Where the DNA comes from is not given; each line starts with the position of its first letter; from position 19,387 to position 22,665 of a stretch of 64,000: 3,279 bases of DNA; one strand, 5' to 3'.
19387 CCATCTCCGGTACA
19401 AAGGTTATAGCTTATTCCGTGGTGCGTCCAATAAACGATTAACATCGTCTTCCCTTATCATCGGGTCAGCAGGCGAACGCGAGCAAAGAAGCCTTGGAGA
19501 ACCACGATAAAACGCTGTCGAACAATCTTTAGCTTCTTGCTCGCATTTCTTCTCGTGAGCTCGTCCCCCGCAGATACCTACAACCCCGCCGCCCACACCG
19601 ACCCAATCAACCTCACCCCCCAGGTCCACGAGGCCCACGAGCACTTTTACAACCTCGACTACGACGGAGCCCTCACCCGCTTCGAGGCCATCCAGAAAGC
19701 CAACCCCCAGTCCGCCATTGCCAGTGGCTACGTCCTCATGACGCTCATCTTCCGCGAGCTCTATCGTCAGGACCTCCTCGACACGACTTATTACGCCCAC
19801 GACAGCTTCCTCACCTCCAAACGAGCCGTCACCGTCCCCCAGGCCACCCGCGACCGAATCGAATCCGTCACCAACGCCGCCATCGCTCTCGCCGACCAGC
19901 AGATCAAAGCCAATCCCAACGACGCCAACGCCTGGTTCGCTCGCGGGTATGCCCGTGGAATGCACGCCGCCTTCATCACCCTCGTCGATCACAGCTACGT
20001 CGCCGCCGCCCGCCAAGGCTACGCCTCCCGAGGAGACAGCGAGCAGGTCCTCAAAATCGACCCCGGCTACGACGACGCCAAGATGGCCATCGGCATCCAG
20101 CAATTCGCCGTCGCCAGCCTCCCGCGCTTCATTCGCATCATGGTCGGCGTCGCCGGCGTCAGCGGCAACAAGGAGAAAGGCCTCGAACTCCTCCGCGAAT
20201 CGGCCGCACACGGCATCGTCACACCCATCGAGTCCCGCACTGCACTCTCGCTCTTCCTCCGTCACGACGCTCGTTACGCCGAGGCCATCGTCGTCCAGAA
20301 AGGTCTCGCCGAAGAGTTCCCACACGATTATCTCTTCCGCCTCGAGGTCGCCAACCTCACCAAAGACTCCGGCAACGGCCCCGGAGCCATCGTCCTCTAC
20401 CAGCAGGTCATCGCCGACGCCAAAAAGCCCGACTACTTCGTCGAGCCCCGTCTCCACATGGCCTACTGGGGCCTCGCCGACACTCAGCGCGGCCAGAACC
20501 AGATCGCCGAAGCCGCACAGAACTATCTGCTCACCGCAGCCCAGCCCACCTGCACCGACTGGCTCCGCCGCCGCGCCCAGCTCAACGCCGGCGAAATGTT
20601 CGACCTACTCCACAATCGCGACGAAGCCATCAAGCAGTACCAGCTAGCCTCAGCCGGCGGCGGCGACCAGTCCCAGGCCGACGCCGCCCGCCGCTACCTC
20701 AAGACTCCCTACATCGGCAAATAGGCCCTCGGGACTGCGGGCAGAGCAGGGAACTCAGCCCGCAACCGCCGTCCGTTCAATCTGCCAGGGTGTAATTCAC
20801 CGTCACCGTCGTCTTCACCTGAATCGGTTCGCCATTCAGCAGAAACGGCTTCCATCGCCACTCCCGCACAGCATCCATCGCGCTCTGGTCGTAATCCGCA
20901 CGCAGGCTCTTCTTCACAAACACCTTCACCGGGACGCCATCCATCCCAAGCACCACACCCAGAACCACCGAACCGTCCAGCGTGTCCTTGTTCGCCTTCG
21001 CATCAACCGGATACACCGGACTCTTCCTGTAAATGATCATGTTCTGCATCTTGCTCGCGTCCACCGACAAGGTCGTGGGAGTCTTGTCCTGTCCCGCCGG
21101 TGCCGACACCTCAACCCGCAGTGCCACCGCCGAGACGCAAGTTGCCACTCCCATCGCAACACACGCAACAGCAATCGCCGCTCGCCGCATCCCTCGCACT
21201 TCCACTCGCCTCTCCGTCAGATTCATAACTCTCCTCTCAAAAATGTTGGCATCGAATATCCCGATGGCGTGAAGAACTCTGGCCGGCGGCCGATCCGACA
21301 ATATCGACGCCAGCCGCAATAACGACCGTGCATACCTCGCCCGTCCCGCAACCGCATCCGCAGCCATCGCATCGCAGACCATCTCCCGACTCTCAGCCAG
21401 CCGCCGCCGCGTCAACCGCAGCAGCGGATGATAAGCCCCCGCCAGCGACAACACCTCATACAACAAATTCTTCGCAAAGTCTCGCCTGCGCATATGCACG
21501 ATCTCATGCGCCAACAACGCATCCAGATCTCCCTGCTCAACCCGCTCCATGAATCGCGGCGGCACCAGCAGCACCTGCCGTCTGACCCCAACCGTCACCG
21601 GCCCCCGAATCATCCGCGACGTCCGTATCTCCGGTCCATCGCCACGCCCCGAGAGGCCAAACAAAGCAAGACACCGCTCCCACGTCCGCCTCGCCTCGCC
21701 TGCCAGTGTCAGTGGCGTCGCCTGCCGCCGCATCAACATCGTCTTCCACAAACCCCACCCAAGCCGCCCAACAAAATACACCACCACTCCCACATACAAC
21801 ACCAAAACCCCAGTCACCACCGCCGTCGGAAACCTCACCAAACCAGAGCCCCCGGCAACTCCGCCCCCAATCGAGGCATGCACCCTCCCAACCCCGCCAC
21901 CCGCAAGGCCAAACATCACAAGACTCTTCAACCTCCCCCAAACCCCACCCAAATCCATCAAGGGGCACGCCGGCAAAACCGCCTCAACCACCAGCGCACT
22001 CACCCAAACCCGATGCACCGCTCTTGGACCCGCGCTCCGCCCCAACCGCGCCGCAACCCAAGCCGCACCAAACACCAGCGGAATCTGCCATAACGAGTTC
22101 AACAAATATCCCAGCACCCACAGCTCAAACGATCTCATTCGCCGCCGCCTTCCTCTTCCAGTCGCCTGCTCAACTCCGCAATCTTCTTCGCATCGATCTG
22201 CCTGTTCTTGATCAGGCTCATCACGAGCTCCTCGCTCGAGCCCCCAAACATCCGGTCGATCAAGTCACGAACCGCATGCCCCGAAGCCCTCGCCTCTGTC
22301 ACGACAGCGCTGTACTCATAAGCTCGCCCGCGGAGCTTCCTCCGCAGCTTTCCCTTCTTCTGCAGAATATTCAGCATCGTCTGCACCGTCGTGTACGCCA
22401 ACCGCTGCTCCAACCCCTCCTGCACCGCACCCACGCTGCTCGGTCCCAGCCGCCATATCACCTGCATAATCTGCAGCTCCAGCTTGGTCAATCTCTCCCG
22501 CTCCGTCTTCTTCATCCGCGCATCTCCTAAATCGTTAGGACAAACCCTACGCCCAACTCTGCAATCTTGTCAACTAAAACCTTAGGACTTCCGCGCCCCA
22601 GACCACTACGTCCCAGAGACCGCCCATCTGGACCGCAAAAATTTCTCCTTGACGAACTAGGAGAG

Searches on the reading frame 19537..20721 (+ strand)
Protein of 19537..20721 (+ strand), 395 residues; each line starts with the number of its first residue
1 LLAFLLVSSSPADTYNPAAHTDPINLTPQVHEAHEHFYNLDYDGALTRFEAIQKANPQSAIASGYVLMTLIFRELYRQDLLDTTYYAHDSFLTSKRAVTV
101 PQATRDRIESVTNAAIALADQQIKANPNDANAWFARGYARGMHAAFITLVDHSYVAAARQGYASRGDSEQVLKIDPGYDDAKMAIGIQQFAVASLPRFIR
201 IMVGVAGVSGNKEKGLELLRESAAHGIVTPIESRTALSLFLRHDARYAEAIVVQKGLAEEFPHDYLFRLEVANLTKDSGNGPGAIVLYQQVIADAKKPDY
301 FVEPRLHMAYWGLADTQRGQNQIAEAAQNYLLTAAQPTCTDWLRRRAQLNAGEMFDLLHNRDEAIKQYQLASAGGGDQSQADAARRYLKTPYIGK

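Call 17: search_protein_families(library=pfam, proteins=[window:19537-20721:+])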
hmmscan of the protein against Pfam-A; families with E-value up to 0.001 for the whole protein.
window:19537-20721:+ (395 aa): 1 family
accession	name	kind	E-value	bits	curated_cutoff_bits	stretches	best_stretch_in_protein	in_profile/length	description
PF13432.12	TPR_16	-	9.2e-05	23.3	32.7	0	32-63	3-34/65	Tetratricopeptide repeat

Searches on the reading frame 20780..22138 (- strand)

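Call 18: search_protein_families(library=pfam, proteins=[window:20780-22138:-])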
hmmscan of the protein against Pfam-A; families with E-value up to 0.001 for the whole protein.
window:20780-22138:- (453 aa): 2 families
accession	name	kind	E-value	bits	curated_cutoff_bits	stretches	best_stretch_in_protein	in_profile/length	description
PF05569.17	Peptidase_M56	-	8.9e-22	78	31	1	111-305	103-294/296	BlaR1 peptidase M56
PF03544.19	TonB_C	-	1.7e-13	51.2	24.6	1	373-451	2-79/79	Gram-negative bacterial TonB protein C-terminal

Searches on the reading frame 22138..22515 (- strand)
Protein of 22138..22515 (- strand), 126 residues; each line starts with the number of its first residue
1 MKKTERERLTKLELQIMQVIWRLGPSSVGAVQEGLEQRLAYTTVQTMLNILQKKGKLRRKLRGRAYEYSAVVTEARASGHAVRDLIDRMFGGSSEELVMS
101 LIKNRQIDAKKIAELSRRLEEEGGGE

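Call 18: search_protein_families(library=pfam, proteins=[window:22138-22515:-])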
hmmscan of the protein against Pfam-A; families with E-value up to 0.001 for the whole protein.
window:22138-22515:- (126 aa): 1 family
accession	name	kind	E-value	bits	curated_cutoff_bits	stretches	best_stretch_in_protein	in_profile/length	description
PF03965.22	Penicillinase_R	-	4.5e-31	108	22.6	1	9-121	1-115/115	Penicillinase repressor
